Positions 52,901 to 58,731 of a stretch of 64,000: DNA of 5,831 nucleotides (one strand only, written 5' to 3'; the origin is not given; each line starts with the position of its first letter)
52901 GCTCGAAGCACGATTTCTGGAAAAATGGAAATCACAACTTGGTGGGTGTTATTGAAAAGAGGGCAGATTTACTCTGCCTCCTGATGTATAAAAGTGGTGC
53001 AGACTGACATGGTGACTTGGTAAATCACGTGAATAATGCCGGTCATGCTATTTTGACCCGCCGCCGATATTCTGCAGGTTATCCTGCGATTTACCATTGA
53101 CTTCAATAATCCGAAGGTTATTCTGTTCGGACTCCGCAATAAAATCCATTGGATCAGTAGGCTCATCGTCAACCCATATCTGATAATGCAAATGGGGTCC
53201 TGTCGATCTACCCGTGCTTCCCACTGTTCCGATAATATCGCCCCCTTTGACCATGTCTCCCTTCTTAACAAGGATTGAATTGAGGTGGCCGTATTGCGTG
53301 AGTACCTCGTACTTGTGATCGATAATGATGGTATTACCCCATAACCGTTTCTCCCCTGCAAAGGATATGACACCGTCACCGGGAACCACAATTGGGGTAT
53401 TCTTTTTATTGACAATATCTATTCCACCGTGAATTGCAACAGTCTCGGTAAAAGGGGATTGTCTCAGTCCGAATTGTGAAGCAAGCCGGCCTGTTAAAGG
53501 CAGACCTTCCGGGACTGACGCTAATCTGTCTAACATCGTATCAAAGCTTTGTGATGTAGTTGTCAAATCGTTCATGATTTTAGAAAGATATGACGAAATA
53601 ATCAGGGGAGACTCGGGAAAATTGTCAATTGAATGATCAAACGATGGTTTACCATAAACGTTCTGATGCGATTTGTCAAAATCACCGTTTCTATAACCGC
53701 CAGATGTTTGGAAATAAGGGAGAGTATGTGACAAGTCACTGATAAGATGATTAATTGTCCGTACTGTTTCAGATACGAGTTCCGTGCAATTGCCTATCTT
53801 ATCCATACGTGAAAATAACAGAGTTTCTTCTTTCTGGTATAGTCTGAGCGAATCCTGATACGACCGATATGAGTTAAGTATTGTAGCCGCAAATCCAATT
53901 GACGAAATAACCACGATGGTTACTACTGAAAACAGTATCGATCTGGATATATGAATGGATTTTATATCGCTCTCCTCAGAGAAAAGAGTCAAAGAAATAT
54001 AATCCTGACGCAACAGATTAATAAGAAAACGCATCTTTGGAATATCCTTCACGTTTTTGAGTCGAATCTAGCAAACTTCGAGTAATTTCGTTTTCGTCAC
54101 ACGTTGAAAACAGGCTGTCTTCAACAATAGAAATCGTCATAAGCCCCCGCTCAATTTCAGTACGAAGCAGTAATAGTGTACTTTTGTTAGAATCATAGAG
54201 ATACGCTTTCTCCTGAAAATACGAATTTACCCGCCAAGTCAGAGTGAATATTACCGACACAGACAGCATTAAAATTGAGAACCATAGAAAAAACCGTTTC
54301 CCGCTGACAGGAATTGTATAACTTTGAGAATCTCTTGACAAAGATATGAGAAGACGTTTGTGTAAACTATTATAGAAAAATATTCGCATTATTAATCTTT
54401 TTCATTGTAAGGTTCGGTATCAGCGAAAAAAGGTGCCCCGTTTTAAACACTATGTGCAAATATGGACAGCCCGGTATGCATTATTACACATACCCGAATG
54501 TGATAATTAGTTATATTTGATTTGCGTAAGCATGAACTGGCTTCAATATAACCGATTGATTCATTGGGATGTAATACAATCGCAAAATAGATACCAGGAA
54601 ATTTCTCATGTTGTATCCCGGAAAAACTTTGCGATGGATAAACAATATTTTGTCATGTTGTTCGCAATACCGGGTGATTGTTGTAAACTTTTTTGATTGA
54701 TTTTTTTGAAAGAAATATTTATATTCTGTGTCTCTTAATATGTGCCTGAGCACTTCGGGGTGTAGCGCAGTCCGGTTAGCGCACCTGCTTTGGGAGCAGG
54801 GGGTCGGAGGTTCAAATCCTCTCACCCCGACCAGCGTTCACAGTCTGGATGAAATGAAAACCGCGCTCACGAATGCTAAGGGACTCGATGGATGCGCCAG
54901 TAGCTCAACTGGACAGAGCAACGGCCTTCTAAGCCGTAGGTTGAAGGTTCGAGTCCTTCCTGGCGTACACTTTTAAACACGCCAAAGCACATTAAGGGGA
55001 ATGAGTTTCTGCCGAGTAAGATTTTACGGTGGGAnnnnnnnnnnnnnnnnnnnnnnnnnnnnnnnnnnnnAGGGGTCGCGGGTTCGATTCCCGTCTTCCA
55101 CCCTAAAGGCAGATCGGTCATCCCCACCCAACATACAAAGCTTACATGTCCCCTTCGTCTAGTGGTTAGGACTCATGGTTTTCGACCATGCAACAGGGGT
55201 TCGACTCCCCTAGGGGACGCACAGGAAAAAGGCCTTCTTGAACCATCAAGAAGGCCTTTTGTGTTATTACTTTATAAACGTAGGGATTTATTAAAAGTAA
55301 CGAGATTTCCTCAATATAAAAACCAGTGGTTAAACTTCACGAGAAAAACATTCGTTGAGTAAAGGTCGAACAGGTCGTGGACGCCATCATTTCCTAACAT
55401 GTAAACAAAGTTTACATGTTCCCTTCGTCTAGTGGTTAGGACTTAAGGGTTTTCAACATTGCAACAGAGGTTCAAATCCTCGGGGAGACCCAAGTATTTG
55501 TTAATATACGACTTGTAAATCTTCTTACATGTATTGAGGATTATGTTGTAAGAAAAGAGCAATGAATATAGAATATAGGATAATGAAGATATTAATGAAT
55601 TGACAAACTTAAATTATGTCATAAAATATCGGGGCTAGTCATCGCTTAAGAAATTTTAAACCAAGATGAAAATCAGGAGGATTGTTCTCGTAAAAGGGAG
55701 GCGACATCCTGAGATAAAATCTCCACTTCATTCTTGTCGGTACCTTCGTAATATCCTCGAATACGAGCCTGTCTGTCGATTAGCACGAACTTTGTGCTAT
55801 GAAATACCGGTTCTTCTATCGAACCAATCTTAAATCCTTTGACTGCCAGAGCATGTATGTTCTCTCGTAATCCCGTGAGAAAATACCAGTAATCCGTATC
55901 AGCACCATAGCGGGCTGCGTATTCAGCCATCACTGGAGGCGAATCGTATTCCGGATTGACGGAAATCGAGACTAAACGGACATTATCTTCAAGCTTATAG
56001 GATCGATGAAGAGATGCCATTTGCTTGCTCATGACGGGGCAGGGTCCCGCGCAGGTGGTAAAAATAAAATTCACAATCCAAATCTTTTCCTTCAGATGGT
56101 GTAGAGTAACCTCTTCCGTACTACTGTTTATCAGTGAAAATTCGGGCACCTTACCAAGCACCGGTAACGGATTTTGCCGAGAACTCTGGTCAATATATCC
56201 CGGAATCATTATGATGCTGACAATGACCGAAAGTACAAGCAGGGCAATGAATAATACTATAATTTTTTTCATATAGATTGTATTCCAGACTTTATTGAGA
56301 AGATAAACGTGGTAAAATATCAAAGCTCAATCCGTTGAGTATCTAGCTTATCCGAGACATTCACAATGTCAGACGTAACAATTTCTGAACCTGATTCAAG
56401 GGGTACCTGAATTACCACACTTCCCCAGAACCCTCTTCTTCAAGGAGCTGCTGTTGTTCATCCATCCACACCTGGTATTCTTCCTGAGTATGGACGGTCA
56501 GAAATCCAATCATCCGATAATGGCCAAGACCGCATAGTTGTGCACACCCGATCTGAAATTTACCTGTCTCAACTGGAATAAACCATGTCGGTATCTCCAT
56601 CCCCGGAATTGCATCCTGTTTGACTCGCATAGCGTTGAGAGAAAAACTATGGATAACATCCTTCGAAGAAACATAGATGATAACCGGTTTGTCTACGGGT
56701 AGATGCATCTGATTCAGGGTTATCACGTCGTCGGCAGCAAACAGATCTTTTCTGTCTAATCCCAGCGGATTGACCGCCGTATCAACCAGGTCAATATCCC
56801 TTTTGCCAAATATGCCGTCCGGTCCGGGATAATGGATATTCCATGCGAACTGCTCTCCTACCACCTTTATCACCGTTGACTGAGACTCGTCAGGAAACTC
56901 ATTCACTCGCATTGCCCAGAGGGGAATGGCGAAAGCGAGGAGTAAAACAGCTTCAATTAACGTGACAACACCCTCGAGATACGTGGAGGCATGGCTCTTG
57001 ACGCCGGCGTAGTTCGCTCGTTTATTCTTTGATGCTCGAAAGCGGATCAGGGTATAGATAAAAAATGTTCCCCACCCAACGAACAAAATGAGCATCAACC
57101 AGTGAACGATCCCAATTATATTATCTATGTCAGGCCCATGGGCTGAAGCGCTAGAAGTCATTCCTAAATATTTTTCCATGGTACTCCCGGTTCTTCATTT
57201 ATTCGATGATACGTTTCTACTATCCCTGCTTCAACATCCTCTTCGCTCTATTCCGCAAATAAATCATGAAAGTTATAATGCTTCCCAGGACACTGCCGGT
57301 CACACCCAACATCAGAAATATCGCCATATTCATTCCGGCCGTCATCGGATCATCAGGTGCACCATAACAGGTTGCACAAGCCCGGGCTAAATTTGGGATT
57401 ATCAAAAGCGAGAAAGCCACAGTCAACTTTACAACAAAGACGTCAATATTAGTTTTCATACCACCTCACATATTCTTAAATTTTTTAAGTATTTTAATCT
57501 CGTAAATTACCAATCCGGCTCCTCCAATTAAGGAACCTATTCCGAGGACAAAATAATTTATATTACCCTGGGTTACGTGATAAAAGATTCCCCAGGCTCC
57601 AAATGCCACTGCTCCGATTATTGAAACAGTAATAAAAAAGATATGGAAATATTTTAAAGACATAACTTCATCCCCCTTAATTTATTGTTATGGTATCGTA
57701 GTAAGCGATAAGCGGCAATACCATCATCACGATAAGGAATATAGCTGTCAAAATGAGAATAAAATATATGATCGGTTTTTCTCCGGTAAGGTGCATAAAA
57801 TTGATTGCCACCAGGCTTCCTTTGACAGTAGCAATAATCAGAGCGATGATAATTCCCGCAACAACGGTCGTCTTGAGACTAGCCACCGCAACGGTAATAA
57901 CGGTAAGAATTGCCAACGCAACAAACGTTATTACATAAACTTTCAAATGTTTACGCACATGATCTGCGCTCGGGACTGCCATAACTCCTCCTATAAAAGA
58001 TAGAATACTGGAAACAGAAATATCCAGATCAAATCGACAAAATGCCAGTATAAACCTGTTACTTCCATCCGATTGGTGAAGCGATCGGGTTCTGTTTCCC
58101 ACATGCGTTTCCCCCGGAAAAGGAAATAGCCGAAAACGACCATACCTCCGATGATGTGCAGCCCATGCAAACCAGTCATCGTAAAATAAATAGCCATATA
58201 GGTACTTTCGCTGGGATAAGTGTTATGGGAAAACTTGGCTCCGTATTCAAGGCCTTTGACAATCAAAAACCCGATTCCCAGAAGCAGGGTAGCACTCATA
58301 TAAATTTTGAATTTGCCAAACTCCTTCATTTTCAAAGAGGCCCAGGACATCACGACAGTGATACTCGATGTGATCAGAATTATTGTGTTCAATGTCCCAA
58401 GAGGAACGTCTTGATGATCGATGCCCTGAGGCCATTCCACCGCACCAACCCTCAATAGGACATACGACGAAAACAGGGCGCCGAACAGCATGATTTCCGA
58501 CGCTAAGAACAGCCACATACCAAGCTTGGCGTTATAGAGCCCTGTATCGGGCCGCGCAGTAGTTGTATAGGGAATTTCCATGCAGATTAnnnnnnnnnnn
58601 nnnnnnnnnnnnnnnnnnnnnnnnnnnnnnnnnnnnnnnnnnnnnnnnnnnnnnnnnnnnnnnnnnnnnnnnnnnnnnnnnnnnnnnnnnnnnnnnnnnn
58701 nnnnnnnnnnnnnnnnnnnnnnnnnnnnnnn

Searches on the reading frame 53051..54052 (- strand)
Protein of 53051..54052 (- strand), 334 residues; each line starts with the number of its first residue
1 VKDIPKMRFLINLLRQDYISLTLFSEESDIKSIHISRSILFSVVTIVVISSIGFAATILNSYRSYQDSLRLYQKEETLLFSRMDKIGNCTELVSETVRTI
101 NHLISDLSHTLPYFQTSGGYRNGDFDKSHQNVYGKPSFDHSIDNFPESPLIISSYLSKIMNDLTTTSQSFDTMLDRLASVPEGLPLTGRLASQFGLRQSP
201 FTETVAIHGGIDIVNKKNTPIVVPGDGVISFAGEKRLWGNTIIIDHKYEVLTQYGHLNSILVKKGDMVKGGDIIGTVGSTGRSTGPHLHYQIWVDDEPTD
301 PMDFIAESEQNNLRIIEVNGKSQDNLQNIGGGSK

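Call 36: search_protein_families(library=pfam, proteins=[window:53051-54052:-], max_evalue=0.01)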
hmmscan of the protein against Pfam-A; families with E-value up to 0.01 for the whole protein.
window:53051-54052:- (334 aa): 1 family
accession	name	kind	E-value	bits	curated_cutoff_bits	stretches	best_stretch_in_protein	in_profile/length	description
PF01551.29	Peptidase_M23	-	6.1e-32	110.1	28.7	1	207-301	2-96/96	Peptidase family M23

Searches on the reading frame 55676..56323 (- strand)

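Call 37: search_protein_families(library=pfam, proteins=[window:55676-56323:-], max_evalue=0.01)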
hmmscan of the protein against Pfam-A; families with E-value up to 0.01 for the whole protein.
window:55676-56323:- (216 aa): 3 families
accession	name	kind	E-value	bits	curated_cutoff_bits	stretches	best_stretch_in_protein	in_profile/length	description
PF02630.20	SCO1-SenC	-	1.5e-19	70.8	22.8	1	60-187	2-133/134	SCO1/SenC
PF00578.27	AhpC-TSA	-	5e-08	33.4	26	1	58-138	4-79/124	AhpC/TSA family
PF08534.16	Redoxin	-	5e-06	26.8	26.6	1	58-201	5-142/148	Redoxin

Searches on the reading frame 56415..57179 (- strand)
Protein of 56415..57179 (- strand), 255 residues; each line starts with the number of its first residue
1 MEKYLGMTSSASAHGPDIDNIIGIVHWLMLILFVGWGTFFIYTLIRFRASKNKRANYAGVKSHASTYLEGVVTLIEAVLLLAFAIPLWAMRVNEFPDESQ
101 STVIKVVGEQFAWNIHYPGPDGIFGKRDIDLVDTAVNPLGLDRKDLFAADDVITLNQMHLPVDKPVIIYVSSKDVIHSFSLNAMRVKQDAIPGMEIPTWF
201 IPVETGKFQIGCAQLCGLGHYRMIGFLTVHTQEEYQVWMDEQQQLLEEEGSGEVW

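Call 37: search_protein_families(library=pfam, proteins=[window:56415-57179:-], max_evalue=0.01)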
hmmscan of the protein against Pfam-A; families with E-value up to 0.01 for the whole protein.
window:56415-57179:- (255 aa): 2 families
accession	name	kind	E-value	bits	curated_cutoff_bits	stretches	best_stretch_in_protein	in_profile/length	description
PF00116.26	COX2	-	3.3e-14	53.3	22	1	103-223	2-113/120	Cytochrome C oxidase subunit II, periplasmic domain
PF02790.20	COX2_TM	-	0.00096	19.7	22.8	1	5-86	6-84/88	Cytochrome C oxidase subunit II, transmembrane domain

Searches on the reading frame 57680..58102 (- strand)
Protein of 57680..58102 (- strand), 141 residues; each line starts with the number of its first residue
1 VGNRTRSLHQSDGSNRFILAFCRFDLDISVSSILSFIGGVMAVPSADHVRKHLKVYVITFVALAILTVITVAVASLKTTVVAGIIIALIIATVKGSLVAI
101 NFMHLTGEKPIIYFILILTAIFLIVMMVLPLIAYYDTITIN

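Call 37: search_protein_families(library=pfam, proteins=[window:57680-58102:-], max_evalue=0.01)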
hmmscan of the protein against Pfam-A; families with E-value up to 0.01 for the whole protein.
window:57680-58102:- (141 aa): 1 family
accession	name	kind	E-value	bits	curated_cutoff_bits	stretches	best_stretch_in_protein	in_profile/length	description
PF03626.19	COX4_pro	-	2.1e-10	41.2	28.9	1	57-127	1-71/72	Prokaryotic Cytochrome C oxidase subunit IV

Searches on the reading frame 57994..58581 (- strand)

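Call 37: search_protein_families(library=pfam, proteins=[window:57994-58581:-], max_evalue=0.01)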
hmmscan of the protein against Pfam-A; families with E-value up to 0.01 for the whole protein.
window:57994-58581:- (196 aa): 3 families
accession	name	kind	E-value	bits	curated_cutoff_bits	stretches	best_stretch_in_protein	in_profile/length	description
PF00510.24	COX3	-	7.2e-25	88.8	23.8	1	19-195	77-255/258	Cytochrome c oxidase subunit III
PF04238.17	DUF420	-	0.0014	19.4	30.5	1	62-179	2-116/130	Protein of unknown function (DUF420)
PF05767.17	Pox_A14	-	0.0076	16.8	27.7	0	85-155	1-70/93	Poxvirus virion envelope protein A14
